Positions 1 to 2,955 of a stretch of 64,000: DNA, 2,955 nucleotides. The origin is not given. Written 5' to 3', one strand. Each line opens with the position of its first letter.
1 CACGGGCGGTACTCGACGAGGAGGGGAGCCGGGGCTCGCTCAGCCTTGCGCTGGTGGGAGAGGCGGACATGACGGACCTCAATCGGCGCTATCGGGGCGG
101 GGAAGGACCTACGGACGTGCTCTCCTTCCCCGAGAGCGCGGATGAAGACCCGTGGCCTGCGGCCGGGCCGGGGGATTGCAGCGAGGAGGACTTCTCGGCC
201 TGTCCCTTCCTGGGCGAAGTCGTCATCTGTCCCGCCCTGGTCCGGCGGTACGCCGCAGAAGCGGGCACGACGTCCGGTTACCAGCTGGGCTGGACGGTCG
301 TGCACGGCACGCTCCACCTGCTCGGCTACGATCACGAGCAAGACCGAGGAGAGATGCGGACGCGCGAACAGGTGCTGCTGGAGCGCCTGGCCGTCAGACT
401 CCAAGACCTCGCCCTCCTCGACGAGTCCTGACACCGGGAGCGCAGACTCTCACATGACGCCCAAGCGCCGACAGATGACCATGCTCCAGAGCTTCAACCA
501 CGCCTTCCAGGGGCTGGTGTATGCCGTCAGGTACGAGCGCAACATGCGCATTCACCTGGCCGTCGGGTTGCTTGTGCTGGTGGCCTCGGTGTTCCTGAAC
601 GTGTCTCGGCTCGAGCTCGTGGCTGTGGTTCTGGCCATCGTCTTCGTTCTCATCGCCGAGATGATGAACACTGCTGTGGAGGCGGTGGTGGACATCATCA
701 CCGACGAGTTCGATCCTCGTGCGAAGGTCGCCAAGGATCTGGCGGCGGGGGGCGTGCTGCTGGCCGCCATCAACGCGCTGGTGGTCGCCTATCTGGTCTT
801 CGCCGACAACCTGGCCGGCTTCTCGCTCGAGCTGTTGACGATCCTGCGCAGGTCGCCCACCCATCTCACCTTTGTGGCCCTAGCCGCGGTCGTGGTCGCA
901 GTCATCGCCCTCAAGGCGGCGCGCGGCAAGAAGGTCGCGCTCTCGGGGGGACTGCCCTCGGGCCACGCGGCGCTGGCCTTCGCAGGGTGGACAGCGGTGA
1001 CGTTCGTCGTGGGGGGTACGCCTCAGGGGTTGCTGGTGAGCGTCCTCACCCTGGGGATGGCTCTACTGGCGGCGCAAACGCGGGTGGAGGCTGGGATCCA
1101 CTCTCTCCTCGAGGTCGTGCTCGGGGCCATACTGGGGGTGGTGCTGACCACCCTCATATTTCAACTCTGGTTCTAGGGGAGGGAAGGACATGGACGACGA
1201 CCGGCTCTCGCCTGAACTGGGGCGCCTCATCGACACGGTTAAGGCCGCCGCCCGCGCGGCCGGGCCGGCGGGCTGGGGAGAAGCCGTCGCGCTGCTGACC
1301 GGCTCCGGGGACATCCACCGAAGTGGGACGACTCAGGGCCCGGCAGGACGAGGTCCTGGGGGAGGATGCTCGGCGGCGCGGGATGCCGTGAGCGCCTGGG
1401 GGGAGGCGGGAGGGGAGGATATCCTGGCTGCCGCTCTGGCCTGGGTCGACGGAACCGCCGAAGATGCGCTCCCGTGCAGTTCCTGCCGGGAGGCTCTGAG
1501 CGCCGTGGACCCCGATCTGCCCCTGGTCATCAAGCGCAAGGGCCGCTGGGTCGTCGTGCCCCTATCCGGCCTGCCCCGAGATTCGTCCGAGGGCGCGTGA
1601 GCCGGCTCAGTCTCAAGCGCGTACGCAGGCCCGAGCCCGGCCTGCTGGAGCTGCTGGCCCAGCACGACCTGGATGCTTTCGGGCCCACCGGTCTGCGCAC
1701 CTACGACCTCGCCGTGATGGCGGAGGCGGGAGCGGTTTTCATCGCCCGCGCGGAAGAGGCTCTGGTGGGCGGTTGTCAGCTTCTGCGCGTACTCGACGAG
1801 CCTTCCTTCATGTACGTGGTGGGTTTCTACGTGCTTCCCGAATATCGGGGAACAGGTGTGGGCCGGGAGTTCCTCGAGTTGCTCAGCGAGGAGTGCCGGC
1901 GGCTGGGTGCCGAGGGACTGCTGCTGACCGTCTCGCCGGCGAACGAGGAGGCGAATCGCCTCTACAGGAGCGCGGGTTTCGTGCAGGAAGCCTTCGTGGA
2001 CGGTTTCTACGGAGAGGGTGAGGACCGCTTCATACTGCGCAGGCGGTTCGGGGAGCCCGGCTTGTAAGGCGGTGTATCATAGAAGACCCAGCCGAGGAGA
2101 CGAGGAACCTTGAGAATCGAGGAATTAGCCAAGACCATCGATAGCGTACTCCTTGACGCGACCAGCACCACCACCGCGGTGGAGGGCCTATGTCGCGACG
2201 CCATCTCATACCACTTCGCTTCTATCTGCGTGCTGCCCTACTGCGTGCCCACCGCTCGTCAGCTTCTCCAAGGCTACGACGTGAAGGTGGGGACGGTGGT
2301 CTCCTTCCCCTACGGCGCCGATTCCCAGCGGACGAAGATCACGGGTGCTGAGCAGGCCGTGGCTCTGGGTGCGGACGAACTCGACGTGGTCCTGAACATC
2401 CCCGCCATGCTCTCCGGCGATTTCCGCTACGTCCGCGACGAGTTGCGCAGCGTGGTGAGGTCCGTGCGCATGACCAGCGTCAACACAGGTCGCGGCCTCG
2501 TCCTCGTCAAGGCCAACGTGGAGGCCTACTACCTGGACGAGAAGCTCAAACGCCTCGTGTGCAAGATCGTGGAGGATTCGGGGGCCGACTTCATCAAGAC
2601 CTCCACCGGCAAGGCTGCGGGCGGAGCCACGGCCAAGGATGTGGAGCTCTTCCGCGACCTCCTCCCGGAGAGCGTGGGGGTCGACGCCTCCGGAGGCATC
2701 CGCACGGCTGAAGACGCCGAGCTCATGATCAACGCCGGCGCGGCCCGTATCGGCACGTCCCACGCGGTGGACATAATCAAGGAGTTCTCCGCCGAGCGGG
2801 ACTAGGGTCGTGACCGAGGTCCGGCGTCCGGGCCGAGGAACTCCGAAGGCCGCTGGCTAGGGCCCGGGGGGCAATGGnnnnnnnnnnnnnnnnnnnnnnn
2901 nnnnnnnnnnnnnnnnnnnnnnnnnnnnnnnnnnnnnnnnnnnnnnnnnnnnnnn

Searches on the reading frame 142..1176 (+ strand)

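Call 34: search_protein_families(library=pfam, proteins=[window:142-1176:+], max_evalue=0.00001)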
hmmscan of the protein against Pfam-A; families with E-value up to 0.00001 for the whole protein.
window:142-1176:+ (344 aa): 2 families
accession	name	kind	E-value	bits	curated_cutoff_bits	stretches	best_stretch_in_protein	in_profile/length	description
PF01219.24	DAGK_prokar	-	4.1e-34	116.9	22.3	1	120-220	2-102/102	Prokaryotic diacylglycerol kinase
PF01569.27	PAP2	-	5.1e-10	39.7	27.2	1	268-342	48-124/130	PAP2 superfamily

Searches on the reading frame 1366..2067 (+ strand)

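Call 34: search_protein_families(library=pfam, proteins=[window:1366-2067:+], max_evalue=0.00001)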
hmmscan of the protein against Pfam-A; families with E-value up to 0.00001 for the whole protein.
window:1366-2067:+ (233 aa): 4 families
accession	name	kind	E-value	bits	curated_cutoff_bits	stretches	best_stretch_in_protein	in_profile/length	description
PF00583.31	Acetyltransf_1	-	4.4e-16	59.6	20.7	1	112-205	23-116/116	Acetyltransferase (GNAT) family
PF13508.13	Acetyltransf_7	-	3.3e-13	50.3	27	1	122-206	3-83/84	Acetyltransferase (GNAT) domain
PF13673.13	Acetyltransf_10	-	2.8e-08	34.2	23.6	1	120-207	29-109/128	Acetyltransferase (GNAT) domain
PF13302.13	Acetyltransf_3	-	2.2e-06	28.8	25.4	1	122-206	53-138/138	Acetyltransferase (GNAT) domain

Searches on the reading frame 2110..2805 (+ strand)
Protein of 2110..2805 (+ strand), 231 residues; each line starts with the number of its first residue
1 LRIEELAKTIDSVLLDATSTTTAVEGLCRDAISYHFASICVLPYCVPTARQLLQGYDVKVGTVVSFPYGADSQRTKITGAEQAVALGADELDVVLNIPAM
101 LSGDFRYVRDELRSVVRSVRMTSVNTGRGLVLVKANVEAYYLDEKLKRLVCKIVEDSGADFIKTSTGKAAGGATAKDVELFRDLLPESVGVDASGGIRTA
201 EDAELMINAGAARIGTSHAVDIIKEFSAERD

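Call 34: search_protein_families(library=pfam, proteins=[window:2110-2805:+], max_evalue=0.00001)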
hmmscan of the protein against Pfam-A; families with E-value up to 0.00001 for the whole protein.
window:2110-2805:+ (231 aa): 1 family
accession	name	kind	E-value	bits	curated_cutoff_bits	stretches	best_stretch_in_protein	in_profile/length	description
PF01791.15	DeoC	-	1.5e-16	61.2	23.8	1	21-209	20-210/229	DeoC/LacD family aldolase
